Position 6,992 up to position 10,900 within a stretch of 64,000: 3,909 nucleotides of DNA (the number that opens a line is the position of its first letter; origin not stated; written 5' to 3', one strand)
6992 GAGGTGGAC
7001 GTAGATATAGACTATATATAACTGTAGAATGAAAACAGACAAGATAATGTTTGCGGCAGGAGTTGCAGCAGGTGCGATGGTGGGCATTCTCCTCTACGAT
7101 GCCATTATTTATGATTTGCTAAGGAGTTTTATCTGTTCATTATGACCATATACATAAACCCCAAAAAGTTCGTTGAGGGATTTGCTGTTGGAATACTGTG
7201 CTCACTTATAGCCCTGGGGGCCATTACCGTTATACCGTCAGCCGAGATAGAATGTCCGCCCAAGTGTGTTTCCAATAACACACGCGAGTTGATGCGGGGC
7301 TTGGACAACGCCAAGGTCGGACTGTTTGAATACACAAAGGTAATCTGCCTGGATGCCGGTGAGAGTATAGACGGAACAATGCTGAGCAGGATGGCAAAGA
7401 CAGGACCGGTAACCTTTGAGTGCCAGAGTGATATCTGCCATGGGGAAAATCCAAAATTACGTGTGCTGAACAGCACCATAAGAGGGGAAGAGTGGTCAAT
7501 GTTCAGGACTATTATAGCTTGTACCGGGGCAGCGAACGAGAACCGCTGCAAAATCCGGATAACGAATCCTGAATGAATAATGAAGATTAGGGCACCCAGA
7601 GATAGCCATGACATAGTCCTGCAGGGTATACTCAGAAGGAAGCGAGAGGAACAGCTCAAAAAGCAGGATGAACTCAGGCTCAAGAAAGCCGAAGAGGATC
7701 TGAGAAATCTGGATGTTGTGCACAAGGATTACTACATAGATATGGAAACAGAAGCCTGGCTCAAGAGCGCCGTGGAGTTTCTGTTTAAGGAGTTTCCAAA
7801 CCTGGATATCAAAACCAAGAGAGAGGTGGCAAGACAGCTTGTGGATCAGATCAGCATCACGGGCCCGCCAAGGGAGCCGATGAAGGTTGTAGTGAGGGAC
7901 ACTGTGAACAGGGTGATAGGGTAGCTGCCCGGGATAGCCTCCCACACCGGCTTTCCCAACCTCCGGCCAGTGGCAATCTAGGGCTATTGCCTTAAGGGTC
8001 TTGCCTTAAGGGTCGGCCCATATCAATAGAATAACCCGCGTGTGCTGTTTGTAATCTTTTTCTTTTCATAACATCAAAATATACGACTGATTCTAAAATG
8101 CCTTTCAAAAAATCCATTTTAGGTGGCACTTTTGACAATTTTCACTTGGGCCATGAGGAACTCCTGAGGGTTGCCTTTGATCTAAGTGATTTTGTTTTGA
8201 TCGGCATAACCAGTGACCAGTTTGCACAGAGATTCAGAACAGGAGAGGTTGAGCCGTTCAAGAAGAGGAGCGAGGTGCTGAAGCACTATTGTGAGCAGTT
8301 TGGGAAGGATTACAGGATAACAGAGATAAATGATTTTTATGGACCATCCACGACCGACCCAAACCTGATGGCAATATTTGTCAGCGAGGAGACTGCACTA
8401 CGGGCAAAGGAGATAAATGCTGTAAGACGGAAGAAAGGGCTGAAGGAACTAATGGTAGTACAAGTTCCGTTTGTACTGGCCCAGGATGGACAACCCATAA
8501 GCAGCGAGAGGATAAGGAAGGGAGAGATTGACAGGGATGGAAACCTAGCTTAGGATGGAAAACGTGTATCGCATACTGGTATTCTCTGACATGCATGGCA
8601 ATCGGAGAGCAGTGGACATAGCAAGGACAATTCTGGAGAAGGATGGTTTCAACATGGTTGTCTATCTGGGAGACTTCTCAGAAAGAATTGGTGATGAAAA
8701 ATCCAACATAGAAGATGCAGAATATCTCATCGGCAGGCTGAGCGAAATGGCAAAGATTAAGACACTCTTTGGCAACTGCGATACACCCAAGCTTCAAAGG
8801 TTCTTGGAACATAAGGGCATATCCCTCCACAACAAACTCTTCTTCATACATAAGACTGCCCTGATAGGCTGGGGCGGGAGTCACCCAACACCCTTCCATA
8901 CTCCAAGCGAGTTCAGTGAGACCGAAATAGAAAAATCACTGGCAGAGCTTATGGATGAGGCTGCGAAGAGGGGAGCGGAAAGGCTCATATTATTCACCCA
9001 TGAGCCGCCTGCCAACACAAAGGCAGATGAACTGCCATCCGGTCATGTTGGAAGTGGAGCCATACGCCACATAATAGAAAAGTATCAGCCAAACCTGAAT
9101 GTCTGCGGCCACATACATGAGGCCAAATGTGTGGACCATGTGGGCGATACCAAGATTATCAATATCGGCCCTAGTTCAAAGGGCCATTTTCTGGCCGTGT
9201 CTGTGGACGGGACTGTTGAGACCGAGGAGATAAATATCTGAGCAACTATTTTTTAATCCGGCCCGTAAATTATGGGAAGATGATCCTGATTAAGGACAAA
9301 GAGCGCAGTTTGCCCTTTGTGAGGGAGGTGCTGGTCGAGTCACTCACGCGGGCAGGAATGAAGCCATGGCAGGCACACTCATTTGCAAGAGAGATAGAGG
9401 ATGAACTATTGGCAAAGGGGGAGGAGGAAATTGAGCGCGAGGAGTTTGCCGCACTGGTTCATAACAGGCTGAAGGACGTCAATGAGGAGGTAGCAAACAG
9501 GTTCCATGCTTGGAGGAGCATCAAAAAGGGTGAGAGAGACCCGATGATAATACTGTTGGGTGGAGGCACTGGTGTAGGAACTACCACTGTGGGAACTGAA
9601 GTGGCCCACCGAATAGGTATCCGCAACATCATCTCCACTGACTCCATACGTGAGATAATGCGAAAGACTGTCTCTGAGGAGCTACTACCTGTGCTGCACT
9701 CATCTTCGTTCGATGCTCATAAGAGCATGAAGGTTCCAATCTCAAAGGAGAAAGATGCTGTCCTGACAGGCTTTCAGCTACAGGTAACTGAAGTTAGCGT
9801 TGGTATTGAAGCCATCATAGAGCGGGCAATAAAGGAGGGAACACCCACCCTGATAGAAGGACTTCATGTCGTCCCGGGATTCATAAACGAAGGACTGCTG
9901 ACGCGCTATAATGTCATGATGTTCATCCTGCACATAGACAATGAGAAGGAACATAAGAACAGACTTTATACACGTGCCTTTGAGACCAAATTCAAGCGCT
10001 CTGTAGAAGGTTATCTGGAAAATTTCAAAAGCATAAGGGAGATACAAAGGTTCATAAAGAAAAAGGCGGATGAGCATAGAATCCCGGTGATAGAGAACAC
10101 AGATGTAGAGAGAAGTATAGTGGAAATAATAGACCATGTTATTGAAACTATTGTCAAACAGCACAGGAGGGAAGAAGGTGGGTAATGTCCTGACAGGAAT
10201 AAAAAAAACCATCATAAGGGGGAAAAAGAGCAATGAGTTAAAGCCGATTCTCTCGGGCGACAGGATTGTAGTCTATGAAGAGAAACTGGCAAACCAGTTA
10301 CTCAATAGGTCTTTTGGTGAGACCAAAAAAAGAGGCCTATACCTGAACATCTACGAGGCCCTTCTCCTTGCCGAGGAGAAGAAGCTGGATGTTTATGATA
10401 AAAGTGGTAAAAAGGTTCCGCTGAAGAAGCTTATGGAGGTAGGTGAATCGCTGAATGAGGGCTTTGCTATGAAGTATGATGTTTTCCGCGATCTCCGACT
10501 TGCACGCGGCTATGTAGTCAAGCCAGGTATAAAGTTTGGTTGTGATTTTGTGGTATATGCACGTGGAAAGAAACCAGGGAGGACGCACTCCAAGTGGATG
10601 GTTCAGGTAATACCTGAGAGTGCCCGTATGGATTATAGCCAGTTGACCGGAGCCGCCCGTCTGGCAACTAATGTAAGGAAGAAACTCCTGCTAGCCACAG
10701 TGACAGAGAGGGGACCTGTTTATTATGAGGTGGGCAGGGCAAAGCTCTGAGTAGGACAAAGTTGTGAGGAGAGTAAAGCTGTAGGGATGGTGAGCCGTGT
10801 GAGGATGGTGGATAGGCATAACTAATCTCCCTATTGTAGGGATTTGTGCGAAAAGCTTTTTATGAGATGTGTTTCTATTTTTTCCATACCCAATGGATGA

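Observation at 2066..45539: Candidate effector repertoire: dispersed orphans with polybasic leaders and protein-modifying enzyme folds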

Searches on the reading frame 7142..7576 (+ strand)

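Call 10: search_protein_families(library=pfam, proteins=[window:7142-7576:+], max_evalue=0.001)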
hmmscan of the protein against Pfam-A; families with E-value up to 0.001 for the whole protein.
window:7142-7576:+ (144 aa): 0 families

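Call 50: search_protein_families(library=ncbifam, proteins=[window:7142-7576:+], max_evalue=1)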
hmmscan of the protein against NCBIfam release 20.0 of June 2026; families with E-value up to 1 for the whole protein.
window:7142-7576:+ (144 aa): 1 family
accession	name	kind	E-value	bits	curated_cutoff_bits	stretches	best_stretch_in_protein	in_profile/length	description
NF041806.1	daptide_Mpa2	equivalog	0.18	11.6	40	1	9-25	24-40/41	MpaA2 family daptide-type RiPP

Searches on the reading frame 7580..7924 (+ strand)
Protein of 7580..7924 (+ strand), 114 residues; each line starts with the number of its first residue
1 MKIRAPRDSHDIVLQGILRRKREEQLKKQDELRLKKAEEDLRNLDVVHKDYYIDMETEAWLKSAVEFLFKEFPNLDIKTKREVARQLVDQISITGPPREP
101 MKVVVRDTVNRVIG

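Call 4: search_protein_families(library=pfam, proteins=[window:7580-7924:+], max_evalue=1)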
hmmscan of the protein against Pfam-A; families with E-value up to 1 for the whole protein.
window:7580-7924:+ (114 aa): 1 family
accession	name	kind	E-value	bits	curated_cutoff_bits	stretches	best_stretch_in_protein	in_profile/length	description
PF25118.1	EFL1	-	0.17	13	30.9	0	60-98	41-80/89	Elongation factor-like GTPase 1-like domain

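Call 50: search_protein_families(library=ncbifam, proteins=[window:7580-7924:+], max_evalue=1)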
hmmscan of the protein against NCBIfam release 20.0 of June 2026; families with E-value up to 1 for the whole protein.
window:7580-7924:+ (114 aa): 0 families

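Call 52: search_protein_families(library=padloc, proteins=[window:7580-7924:+], max_evalue=1)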
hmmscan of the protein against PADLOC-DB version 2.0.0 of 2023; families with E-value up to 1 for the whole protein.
window:7580-7924:+ (114 aa): 0 families

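Call 53: search_protein_families(library=phrogs, proteins=[window:7580-7924:+], max_evalue=1)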
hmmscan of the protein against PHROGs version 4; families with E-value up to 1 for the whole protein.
window:7580-7924:+ (114 aa): 1 family
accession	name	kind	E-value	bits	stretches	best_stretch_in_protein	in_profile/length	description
phrog_95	-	integration and excision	0.017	14.7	1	26-99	488-561/651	integrase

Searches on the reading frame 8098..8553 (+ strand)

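Call 10: search_protein_families(library=pfam, proteins=[window:8098-8553:+], max_evalue=0.001)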
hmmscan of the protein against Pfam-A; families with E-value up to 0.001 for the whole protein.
window:8098-8553:+ (151 aa): 1 family
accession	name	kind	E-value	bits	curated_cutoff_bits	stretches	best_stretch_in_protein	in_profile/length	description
PF01467.32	CTP_transf_like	-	6e-15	56.1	21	1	7-141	1-132/133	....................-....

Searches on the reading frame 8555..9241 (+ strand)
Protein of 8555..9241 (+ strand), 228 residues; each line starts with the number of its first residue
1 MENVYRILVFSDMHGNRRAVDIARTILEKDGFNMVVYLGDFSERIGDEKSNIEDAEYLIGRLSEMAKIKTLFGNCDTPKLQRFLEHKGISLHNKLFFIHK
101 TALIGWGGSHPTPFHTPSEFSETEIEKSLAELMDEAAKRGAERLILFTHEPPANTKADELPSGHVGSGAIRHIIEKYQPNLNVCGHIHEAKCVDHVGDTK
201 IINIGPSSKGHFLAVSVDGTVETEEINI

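Call 62: search_protein_families(library=pfam, proteins=[window:8555-9241:+], max_evalue=0.001)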
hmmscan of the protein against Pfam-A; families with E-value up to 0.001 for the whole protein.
window:8555-9241:+ (228 aa): 3 families
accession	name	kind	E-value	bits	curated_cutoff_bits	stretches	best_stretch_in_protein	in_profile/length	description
PF00149.33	Metallophos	-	3.3e-13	50.9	21.5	1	6-189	2-190/191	Calcineurin-like phosphoesterase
PF12850.12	Metallophos_2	-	2.5e-12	47.5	27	1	6-206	2-134/154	Calcineurin-like phosphoesterase superfamily domain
PF14582.11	Metallophos_3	-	6e-08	32.8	28.2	1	142-219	174-251/259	Metallophosphoesterase, calcineurin superfamily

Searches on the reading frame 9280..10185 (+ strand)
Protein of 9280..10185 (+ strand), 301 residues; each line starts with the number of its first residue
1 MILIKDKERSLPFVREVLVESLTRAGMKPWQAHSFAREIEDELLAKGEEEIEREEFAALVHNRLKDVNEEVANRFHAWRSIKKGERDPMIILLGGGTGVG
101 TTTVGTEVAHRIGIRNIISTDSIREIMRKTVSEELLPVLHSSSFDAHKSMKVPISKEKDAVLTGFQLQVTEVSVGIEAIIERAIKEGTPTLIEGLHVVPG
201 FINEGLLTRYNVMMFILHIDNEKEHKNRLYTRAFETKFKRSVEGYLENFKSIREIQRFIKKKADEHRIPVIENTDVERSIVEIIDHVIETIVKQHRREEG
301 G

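Call 62: search_protein_families(library=pfam, proteins=[window:9280-10185:+], max_evalue=0.001)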
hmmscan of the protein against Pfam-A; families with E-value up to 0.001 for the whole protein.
window:9280-10185:+ (301 aa): 1 family
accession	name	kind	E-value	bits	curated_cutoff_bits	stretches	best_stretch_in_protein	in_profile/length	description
PF03477.21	ATP-cone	-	4.1e-07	30.9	25.8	1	3-83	3-87/88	ATP cone domain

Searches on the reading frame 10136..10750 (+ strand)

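Call 50: search_protein_families(library=ncbifam, proteins=[window:10136-10750:+], max_evalue=1)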
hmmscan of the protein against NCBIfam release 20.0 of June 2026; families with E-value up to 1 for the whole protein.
window:10136-10750:+ (204 aa): 5 families
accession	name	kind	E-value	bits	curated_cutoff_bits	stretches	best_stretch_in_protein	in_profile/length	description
TIGR00324.1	endA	equivalog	8.6e-31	107.2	59.6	1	38-192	5-165/177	tRNA-intron lyase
NF006795.0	PRK09300.1-3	equivalog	1.5e-28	99.8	501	1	39-203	183-349/350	tRNA splicing endonuclease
NF006796.0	PRK09300.1-4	equivalog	2.9e-22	79.1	518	1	40-199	6-155/335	tRNA splicing endonuclease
NF006797.0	PRK09300.1-5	equivalog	3.9e-14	52.6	292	1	112-203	201-286/290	tRNA splicing endonuclease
NF006794.0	PRK09300.1-1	equivalog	1.1e-13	50.9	383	1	34-197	174-339/346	tRNA splicing endonuclease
